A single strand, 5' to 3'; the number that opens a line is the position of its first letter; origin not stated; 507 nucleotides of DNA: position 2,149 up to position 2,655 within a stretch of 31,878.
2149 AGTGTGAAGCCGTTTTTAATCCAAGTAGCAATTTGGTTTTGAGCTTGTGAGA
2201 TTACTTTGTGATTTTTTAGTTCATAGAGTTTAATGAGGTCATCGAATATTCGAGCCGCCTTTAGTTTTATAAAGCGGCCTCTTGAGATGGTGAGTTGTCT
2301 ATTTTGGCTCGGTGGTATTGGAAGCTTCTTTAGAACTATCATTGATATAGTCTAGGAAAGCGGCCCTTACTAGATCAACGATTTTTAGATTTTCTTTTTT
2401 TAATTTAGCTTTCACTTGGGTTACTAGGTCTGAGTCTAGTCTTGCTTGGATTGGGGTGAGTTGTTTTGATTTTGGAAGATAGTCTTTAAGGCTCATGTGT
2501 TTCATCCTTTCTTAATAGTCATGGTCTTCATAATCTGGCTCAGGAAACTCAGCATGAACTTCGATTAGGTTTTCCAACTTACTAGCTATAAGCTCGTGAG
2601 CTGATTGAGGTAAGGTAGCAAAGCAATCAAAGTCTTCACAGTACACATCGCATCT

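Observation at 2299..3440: Operator-controlled cluster of three small ORFs ending in an RHH regulator: acr-aca-like anti-defence operon architecture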

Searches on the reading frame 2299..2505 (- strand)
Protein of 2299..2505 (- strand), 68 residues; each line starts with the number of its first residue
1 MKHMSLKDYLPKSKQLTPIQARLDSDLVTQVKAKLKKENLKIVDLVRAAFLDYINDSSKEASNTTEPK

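Call 7: search_protein_families(library=pfam, proteins=[window:2299-2505:-], max_evalue=1)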
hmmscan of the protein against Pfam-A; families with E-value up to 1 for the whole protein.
window:2299-2505:- (68 aa): 2 families
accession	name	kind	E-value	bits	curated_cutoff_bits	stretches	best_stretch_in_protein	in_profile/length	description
PF14193.11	DUF4315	-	0.031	14.7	27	1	32-51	28-47/79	Domain of unknown function (DUF4315)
PF12441.14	CopG_antitoxin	-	0.078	14.2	28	1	3-49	32-75/79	CopG antitoxin of type II toxin-antitoxin system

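Call 8: search_protein_families(library=phrogs, proteins=[window:2299-2505:-], max_evalue=0.1)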
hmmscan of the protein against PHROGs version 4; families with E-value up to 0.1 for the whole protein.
window:2299-2505:- (68 aa): 3 families
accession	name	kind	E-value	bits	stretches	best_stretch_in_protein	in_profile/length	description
phrog_876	-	transcription regulation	0.0092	16.5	1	2-63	52-114/239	transcriptional repressor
phrog_582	-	transcription regulation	0.044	15.1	1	2-61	43-102/105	Arc-like repressor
phrog_3180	-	transcription regulation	0.046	14.7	1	19-59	8-48/50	Arc-like repressor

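Call 17: find_related_loci(query=window:2299-2505:-, collection=viral_contigs, flank=6000)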
Query window:2299-2505:- (68 aa) in viral_contigs; peptide patterns used: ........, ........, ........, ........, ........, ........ (x = any residue, [..] = any of these).
129 stretches matched a pattern, but none encodes a relative of the query by tblastn (E <= 1e-3).

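Call 18: find_encoding_contigs(protein=window:2299-2505:-, flank=8000, max_places=10)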
Protein window:2299-2505:- (68 aa): no gene with exactly this product is on record in the collection.

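Call 20: find_encoding_contigs(protein=window:2299-2496:-, flank=8000, max_places=10)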
Protein window:2299-2496:- (65 aa): no gene with exactly this product is on record in the collection.

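Call 22: find_homologous_proteins(query=window:2299-2496:-, max_evalue=0.01)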
Query window:2299-2496:- (65 aa): 2 proteins with E <= 0.01 among 2 candidates.
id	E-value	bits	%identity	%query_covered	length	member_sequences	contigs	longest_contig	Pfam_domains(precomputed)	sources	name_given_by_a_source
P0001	2.1e-32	126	100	100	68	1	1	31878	-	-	-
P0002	1.6e-24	102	78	100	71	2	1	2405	-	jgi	jgi:hypothetical protein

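Call 23: find_encoding_contigs(protein=P0002, flank=5000, max_places=10)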
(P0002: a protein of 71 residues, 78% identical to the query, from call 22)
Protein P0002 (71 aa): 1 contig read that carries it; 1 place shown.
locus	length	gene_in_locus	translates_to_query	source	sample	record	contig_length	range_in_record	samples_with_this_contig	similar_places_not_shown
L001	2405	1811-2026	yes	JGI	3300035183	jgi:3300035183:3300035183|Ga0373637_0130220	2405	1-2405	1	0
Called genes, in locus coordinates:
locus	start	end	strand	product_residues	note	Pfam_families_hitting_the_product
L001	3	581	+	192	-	?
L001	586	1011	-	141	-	-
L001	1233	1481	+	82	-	-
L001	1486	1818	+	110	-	-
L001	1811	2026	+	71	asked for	-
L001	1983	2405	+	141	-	?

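Call 24: find_encoding_contigs(protein=P0001, flank=10000, max_places=10)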
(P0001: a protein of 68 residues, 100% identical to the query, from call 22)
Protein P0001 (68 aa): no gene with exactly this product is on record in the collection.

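Call 32: find_related_loci(query=A4, collection=viral_contigs, flank=6000)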
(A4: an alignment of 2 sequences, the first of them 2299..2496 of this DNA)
Query A4 (65 aa) in viral_contigs; peptide patterns used: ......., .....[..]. (x = any residue, [..] = any of these).
437 stretches matched a pattern, but none encodes a relative of the query by tblastn (E <= 1e-3).

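Call 40: search_solved_structures(query=A4, max_evalue=10, show_alignments=3)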
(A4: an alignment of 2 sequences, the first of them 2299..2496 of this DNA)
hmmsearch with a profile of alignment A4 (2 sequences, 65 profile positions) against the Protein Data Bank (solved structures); distinct sequences matched with E-value up to 10: 7.
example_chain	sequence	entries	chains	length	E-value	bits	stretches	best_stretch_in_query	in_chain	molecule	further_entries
5fvk_A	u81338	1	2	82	0.11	15.7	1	35-53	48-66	VACUOLAR PROTEIN SORTING-ASSOCIATED PROTEIN 4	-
4niq_A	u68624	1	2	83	0.12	15.7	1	35-53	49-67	Vacuolar protein sorting-associated protein 4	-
5fvl_A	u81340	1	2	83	0.12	15.7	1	35-53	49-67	VACUOLAR PROTEIN SORTING-ASSOCIATED PROTEIN 4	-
2v6x_A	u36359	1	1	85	0.13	15.5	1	35-53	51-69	VACUOLAR PROTEIN SORTING-ASSOCIATED PROTEIN 4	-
6zca_E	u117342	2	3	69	0.41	14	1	11-52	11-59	RNA polymerase subunit omega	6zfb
9bl8_A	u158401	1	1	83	0.67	13.3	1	35-53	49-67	Vacuolar protein sorting-associated protein 4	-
6wvk_E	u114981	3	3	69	1.1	12.6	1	11-52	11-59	UPF0356 protein YkzG | DNA-directed RNA polymerase subunit epsilon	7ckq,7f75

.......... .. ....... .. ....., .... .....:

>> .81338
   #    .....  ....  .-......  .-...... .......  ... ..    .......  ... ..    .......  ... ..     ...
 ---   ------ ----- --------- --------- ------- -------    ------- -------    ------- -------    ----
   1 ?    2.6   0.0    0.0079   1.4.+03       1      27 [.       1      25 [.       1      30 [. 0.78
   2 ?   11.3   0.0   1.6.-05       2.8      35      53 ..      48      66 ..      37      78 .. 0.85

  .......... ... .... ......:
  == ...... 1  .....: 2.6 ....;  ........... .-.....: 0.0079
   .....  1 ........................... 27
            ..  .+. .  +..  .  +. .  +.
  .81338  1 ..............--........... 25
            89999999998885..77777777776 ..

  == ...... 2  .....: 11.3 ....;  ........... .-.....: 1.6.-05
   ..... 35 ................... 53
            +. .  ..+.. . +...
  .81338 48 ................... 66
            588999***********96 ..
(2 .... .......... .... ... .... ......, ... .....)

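Call 41: search_protein_families(library=pfam, proteins=[L001:586-1011:-], max_evalue=0.1)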
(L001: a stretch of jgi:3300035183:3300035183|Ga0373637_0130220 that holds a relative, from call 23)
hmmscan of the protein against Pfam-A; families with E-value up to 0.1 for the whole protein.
L001:586-1011:- (141 aa): 1 family
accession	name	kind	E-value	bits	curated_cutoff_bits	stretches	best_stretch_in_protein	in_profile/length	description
PF11974.14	bMG3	-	0.066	13.6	34.9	1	55-108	5-59/103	Bacterial alpha-2-macroglobulin MG3 domain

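Call 42: search_protein_families(library=padloc, proteins=[window:2299-2505:-, L001:586-1011:-], max_evalue=0.1)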
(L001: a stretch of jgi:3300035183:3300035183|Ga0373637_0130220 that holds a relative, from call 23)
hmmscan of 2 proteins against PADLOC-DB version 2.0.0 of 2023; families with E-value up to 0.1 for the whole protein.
window:2299-2505:- (68 aa): 0 families

L001:586-1011:- (141 aa): 0 families

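Call 43: search_protein_representatives(alignment_id=A4)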
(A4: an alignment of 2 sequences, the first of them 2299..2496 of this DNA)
Query: 2 sequences, 65 profile positions. Proteins with E-value up to 0.001 (for the whole library): 50; up to 1e-10: 2; up to 1e-30: 0. The best 50 are listed.
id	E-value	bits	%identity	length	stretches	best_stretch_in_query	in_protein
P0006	1.1e-22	96.0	-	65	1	1-63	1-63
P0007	2.5e-11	59.5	-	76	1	3-53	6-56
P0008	4.1e-09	52.4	-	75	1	3-60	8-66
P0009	2.5e-08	49.9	-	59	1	2-54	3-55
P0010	1.9e-07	47.1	-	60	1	2-52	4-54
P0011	2.2e-07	46.9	-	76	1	5-59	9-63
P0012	2.4e-07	46.8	-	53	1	1-52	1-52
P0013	4.0e-07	46.0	-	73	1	1-53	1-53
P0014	6.3e-07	45.4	-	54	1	1-52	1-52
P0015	8.2e-07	45.1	-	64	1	2-54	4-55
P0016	1.6e-06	44.1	-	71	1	5-52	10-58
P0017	1.7e-06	44.0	-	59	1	3-57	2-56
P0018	1.8e-06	43.9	-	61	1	2-53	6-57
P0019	2.2e-06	43.7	-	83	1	2-55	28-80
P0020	2.5e-06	43.5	-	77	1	1-57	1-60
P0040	1.8e-04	37.5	-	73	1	2-57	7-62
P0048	4.0e-04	36.5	-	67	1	3-57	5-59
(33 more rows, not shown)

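Call 45: search_protein_families(library=pfam, alignment_id=A5, max_evalue=0.01)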
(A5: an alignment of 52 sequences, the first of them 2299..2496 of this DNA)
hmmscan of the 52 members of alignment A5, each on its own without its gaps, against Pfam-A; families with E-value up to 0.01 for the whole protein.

A. member 1, window:2299-2496:- (65 aa): 0 families

B. families by the number of members that match (of 52 scanned): 6 families
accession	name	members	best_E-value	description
PF01402.27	RHH_1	7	0.00036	Ribbon-helix-helix protein, copG family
PF12441.14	CopG_antitoxin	5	0.0024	CopG antitoxin of type II toxin-antitoxin system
PF02244.21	Propep_M14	2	0.00025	Carboxypeptidase activation peptide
PF07764.18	Omega_Repress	1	1.2e-05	Omega Transcriptional Repressor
PF07247.17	AATase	1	0.0047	Alcohol acetyltransferase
PF21983.2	NikA-like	1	0.005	Mobilization protein NikA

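Call 46: search_solved_structures(query=A5, max_evalue=10, show_alignments=2)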
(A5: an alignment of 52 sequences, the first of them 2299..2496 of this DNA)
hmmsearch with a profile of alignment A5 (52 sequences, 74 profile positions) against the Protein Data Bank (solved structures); distinct sequences matched with E-value up to 10: 26.
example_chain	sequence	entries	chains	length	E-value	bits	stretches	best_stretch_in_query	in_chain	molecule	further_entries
2kel_A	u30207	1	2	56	1.8e-05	27.9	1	10-56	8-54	Uncharacterized protein 56B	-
9kkd_A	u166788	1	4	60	0.00049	23.3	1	19-66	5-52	Ribbon-helix-helix protein, CopG family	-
2k9i_A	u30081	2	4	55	0.0031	20.7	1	20-61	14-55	Uncharacterized protein ORF56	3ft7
6iya_A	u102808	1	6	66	0.0044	20.2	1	15-65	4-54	Transcriptional regulator CopG family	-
7etr_A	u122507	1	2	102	0.015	18.5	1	15-65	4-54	Transcriptional regulator CopG family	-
7e4j_A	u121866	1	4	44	0.021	18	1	17-50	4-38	Antitoxin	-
4q2u_A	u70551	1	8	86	0.045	17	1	16-46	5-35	Antitoxin DinJ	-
4ml0_A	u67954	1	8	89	0.046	16.9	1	16-46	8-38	Predicted antitoxin of YafQ-DinJ toxin-antitoxin system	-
5fvk_A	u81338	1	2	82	0.055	16.7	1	38-68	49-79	VACUOLAR PROTEIN SORTING-ASSOCIATED PROTEIN 4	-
4niq_A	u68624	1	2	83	0.056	16.7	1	38-68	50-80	Vacuolar protein sorting-associated protein 4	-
5fvl_A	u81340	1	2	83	0.057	16.7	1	38-68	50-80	VACUOLAR PROTEIN SORTING-ASSOCIATED PROTEIN 4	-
2v6x_A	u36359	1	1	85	0.06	16.6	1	38-68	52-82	VACUOLAR PROTEIN SORTING-ASSOCIATED PROTEIN 4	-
9bl8_A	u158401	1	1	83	0.063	16.5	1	38-68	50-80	Vacuolar protein sorting-associated protein 4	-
5xmi_A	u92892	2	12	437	0.31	14.3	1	38-71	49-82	Vacuolar protein sorting-associated protein 4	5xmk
5uie_A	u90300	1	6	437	0.31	14.3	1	38-71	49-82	Vacuolar protein sorting-associated protein 4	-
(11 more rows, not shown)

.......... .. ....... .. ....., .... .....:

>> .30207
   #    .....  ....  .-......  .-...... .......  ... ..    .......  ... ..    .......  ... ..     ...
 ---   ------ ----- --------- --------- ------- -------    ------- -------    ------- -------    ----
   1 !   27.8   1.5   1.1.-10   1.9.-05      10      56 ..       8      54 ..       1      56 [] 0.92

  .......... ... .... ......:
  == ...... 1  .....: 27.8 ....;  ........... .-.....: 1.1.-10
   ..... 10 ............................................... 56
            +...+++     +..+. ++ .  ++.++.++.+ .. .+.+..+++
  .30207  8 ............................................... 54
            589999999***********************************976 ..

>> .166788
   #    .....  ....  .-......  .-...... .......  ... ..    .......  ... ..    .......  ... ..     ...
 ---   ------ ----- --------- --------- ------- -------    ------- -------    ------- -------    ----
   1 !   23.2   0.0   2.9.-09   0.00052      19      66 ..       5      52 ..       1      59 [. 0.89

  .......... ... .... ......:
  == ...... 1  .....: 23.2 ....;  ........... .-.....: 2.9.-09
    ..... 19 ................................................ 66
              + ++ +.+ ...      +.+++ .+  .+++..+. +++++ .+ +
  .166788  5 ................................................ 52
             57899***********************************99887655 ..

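Call 53: find_related_loci(query=A7, collection=viral_contigs, flank=5000)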
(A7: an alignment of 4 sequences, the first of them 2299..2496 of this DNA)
Query A7 (65 aa) in viral_contigs; peptide patterns used: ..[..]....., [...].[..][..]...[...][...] (x = any residue, [..] = any of these).
53 stretches matched a pattern, but none encodes a relative of the query by tblastn (E <= 1e-3).

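Call 54: find_related_loci(query=A7, collection=metagenome_contigs, flank=6000)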
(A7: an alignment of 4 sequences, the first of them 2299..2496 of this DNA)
Query A7 (65 aa) in metagenome_contigs; peptide patterns used: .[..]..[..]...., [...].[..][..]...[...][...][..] (x = any residue, [..] = any of these).
121 stretches matched a pattern, but none encodes a relative of the query by tblastn (E <= 1e-3).

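Call 55: find_homologous_proteins(query=A5, max_evalue=0.001)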
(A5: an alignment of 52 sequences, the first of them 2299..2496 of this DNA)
Query A5 (52 sequences) (65 aa, profile of the alignment): 48 proteins with E <= 0.001 among 610 candidates.
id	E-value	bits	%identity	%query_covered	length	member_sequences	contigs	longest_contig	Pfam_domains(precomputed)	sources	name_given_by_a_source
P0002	5.8e-23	98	78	100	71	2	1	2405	-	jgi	jgi:hypothetical protein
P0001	1.1e-22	97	100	100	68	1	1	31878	-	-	-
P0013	1.0e-19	88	37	83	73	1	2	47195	-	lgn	-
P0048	6.8e-19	85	30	86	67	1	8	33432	-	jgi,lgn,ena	jgi:hypothetical protein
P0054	2.1e-18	84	40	74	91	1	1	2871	-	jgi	jgi:hypothetical protein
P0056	2.4e-18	84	40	80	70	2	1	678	-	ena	-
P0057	5.0e-18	83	43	89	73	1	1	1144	-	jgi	jgi:hypothetical protein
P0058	7.7e-18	82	43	72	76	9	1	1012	-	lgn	-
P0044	8.3e-18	82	44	74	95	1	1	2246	-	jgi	jgi:hypothetical protein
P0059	9.0e-18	82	42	74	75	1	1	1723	-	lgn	-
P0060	9.7e-18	82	42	74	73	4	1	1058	-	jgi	jgi:hypothetical protein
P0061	1.2e-17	81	44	74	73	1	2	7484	-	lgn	-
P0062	1.8e-17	81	36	83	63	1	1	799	-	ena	-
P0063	2.3e-17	81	40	74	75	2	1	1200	-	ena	-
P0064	2.6e-17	80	42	74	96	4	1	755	-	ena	-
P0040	2.6e-16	77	38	86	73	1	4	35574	-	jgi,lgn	jgi:hypothetical protein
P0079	1.6e-15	75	38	74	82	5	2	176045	-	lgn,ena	-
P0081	2.2e-15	74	42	74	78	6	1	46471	-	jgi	jgi:hypothetical protein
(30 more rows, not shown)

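Call 56: find_encoding_contigs(protein=P0013, flank=5000, max_places=4)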
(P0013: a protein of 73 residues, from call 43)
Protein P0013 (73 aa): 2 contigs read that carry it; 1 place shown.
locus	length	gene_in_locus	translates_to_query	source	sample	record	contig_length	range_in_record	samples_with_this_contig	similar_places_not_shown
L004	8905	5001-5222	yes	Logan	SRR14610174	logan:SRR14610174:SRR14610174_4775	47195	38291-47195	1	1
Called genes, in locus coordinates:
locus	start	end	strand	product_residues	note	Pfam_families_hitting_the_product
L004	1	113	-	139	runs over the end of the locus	PF05037:DUF669 (weak)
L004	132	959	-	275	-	PF13479:AAA_24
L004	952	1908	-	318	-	PF12705:PDDEXK_1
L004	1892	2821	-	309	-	-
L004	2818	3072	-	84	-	-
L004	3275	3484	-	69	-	-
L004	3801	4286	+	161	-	PF21002:TMEM106_N (faint)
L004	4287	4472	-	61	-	-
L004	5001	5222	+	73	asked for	-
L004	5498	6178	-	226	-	PF01471:PG_binding_1, PF09374:PG_binding_3 (faint), PF13539:Peptidase_M15_4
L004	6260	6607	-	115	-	-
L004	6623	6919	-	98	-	-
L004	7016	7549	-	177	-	-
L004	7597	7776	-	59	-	-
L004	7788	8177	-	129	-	-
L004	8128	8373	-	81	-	-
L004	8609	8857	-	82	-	-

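Call 57: find_encoding_contigs(protein=P0048, flank=5000, max_places=4)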
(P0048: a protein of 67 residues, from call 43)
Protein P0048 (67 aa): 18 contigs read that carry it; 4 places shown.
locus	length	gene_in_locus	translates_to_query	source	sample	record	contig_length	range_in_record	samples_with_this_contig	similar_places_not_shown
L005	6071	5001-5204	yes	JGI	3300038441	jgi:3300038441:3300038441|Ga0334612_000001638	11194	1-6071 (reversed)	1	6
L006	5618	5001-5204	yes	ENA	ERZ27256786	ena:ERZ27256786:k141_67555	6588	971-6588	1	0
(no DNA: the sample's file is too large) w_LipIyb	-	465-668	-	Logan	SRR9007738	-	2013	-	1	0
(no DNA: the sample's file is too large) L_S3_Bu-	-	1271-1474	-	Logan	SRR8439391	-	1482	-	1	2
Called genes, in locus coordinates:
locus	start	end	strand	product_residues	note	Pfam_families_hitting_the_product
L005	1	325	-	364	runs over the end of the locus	PF13479:AAA_24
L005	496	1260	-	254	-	PF20691:TAGT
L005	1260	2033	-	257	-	PF12851:Tet_JBP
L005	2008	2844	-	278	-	-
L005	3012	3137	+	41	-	-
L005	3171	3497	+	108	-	-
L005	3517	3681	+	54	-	-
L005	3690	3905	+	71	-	-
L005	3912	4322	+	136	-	-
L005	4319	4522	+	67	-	-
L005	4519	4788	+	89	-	-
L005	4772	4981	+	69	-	-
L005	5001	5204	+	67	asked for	-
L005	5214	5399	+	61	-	-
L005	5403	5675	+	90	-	-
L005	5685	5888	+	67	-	-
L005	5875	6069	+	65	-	?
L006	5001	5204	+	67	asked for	-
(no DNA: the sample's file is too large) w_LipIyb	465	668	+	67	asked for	-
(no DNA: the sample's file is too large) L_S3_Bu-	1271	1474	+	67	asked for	-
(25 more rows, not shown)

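Call 58: find_encoding_contigs(protein=P0040, flank=5000, max_places=4)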
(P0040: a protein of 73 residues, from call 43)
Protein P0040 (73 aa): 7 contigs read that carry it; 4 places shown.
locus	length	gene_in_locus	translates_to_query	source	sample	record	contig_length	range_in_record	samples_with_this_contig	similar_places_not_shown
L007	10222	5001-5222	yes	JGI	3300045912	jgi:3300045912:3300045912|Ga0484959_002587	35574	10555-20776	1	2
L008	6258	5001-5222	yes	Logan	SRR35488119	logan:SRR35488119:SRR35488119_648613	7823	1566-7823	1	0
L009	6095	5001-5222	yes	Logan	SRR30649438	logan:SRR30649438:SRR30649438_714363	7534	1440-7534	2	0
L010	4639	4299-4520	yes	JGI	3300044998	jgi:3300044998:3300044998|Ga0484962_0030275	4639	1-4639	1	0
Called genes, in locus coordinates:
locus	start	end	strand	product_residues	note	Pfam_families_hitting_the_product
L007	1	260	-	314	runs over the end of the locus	PF12705:PDDEXK_1 (weak), PF12684:DUF3799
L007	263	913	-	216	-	-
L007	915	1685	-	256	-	-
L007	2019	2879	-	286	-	PF20691:TAGT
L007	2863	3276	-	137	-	PF01467:CTP_transf_like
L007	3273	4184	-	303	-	-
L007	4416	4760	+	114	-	-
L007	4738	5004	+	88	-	-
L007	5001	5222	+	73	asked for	-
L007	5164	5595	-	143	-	-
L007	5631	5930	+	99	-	PF16784:HNHc_6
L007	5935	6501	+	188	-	-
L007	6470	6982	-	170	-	PF05257:CHAP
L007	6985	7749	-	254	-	PF21722:Gly_rich_2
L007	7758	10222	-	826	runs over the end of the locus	-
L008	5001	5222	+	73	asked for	-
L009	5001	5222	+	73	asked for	-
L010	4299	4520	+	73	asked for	-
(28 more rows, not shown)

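Call 61: predict_structure(alignment_id=A5)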
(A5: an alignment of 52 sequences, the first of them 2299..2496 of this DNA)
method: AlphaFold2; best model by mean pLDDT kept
length: 65 residues; sequences in the alignment: 52
mean_pLDDT: 79.4   pTM: 0.51
mean pLDDT of the five models: 79.4, 77.6, 75.5, 74.7, 72.8
residues with pLDDT >= 90: 24; 70-90: 24; 50-70: 10; < 50: 7
segments of 3 or more residues with pLDDT < 50: 59-65
pLDDT, mean of each block of 10 residues (from residue 1): 71 88 93 92 89 61 44
secondary structure, 60 per line:
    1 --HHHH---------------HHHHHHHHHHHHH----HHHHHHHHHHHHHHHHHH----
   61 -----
elements in order: H3-6 H22-34 H39-56
